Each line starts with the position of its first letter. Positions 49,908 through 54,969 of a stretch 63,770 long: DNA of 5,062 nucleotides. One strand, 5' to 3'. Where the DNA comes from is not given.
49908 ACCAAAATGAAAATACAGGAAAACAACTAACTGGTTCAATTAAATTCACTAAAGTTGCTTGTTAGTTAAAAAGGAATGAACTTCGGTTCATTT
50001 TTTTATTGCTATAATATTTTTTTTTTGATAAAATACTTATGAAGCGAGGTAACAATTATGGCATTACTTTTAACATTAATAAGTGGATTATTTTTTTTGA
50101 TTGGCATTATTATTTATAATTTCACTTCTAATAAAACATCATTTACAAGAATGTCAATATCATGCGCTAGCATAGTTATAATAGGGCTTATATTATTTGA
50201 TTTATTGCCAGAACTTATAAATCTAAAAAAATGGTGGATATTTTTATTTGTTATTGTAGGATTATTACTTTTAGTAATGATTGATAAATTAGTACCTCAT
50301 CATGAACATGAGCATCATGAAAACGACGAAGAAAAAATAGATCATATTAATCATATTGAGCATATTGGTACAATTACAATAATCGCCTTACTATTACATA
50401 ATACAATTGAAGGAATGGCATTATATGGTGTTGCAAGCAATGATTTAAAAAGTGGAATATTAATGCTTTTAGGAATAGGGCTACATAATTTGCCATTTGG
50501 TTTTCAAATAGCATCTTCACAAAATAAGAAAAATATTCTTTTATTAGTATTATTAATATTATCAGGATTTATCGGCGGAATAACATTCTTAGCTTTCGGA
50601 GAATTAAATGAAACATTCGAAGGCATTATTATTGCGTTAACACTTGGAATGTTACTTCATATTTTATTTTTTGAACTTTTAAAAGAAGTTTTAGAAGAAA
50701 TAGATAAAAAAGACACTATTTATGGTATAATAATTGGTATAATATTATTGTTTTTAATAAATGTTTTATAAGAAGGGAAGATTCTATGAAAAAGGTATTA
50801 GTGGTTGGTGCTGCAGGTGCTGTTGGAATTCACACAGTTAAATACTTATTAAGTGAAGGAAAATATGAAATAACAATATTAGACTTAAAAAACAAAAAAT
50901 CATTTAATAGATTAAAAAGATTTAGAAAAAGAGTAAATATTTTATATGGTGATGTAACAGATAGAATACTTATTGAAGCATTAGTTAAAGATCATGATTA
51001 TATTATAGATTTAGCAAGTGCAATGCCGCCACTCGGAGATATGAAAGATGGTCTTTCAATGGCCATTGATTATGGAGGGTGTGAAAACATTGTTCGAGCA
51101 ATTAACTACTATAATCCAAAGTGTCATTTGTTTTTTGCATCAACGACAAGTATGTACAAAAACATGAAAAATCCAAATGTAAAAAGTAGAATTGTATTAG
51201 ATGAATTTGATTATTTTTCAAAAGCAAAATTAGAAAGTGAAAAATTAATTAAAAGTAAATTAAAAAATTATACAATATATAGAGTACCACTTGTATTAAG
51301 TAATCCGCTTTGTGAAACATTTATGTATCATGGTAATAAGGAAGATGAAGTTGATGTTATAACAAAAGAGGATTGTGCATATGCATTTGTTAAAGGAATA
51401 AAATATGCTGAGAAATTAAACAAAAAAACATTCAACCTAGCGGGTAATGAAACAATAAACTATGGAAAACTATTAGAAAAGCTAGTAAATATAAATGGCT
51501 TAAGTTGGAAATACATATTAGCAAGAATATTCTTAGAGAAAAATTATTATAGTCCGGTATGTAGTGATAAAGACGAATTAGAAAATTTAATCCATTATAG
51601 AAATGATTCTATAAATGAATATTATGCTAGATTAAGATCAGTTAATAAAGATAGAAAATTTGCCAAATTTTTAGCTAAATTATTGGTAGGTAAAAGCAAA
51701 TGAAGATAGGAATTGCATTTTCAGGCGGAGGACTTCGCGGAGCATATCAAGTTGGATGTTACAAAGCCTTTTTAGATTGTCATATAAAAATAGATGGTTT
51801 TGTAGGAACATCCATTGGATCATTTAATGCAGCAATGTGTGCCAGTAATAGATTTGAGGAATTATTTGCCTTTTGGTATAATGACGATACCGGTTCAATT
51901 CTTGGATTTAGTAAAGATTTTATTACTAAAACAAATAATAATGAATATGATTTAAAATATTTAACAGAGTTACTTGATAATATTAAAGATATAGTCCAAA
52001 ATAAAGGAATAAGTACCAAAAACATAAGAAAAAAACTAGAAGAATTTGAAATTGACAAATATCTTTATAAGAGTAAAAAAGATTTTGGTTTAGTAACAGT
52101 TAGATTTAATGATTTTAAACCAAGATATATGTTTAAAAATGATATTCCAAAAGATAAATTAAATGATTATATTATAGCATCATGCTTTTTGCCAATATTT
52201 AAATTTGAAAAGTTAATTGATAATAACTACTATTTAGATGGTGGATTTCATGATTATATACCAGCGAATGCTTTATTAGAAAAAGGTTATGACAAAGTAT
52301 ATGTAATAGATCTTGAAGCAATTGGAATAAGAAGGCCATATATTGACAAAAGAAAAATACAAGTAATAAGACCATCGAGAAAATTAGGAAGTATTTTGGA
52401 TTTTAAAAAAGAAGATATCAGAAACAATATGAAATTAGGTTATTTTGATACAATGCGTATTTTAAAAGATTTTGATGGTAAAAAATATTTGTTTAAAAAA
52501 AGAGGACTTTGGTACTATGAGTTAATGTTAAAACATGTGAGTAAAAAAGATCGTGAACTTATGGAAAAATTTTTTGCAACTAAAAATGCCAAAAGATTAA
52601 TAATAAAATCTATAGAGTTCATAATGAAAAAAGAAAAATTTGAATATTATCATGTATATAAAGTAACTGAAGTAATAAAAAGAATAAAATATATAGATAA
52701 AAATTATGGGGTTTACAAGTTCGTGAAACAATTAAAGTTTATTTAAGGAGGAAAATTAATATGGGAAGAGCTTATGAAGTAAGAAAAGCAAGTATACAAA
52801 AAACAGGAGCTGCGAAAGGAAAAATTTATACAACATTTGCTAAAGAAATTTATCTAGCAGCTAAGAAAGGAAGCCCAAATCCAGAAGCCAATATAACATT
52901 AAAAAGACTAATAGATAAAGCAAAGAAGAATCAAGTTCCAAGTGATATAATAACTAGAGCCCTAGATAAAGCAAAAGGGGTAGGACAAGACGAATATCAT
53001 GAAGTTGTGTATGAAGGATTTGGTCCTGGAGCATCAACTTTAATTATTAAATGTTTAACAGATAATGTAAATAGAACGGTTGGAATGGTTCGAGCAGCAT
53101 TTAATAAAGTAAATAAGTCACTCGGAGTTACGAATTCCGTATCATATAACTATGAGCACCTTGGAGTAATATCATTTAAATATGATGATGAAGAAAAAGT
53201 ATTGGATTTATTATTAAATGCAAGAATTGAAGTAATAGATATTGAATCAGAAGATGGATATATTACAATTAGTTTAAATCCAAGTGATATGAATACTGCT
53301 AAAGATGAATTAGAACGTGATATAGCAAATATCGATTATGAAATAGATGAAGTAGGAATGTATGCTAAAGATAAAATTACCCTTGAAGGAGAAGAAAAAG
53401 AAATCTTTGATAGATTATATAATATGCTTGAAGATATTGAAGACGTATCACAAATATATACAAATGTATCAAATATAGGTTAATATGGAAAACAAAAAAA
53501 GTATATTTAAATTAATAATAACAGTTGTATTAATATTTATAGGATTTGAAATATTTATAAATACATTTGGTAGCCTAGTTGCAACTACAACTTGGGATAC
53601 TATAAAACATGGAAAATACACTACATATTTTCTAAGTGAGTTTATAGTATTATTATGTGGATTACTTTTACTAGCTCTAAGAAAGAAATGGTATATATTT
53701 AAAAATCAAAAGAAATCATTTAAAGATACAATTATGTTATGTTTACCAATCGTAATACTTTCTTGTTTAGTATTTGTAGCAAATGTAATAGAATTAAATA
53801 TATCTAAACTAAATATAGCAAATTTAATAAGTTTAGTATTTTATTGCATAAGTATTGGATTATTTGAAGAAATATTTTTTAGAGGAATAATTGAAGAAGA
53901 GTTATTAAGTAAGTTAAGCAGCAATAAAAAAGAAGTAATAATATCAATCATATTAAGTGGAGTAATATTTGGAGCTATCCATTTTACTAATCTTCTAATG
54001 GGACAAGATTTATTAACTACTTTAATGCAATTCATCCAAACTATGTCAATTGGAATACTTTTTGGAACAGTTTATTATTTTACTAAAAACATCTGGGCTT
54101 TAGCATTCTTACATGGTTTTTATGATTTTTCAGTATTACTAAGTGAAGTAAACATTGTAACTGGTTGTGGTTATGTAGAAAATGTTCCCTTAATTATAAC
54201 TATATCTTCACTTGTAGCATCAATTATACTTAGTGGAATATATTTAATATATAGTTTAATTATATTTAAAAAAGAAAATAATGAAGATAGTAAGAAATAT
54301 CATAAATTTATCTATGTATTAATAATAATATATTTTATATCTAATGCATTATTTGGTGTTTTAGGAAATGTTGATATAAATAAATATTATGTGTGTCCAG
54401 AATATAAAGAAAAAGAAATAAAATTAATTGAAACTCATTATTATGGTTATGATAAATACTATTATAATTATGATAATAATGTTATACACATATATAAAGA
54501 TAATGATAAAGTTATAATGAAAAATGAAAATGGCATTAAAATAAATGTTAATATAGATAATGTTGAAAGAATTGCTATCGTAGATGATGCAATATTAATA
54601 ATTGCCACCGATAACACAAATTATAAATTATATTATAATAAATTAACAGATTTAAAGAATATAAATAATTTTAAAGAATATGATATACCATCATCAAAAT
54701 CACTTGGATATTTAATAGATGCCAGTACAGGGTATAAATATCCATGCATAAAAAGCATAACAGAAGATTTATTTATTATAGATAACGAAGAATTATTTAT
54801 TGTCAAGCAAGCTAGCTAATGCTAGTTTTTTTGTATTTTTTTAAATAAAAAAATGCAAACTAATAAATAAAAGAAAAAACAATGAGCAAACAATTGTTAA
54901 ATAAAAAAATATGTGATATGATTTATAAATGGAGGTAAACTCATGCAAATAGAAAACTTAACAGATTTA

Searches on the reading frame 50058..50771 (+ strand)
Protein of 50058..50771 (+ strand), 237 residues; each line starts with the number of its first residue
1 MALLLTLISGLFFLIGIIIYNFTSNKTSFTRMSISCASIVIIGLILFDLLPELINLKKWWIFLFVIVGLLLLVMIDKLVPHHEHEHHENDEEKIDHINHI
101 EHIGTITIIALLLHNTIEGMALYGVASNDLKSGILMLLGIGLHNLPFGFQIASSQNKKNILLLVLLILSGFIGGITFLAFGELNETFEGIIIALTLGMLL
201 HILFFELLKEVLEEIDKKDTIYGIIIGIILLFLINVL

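Call 78: search_protein_families(library=pfam, proteins=[window:50058-50771:+], max_evalue=0.001)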
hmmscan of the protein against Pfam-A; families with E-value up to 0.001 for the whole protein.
window:50058-50771:+ (237 aa): 1 family
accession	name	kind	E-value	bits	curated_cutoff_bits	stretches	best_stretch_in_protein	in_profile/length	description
PF02535.28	Zip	-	1.9e-14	54.1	35.1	1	81-234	155-322/323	ZIP Zinc transporter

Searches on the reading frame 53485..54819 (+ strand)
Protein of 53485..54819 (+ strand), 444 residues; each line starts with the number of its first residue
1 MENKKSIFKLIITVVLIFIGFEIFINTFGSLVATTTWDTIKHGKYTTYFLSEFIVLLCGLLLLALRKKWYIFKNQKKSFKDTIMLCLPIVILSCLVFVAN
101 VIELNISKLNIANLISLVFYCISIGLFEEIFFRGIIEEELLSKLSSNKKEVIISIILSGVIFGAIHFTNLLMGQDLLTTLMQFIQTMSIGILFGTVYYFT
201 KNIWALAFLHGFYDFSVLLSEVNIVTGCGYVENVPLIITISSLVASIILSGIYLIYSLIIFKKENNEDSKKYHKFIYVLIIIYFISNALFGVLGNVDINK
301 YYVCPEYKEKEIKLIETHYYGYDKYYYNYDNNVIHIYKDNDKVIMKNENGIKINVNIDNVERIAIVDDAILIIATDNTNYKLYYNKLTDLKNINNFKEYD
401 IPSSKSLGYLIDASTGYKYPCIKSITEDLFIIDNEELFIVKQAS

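Call 78: search_protein_families(library=pfam, proteins=[window:53485-54819:+], max_evalue=0.001)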
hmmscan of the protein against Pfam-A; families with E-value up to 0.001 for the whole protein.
window:53485-54819:+ (444 aa): 1 family
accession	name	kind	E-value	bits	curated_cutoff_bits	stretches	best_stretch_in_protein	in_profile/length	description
PF02517.21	Rce1-like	-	3.9e-19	69.2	22.4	1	113-215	4-92/93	Type II CAAX prenyl endopeptidase Rce1-like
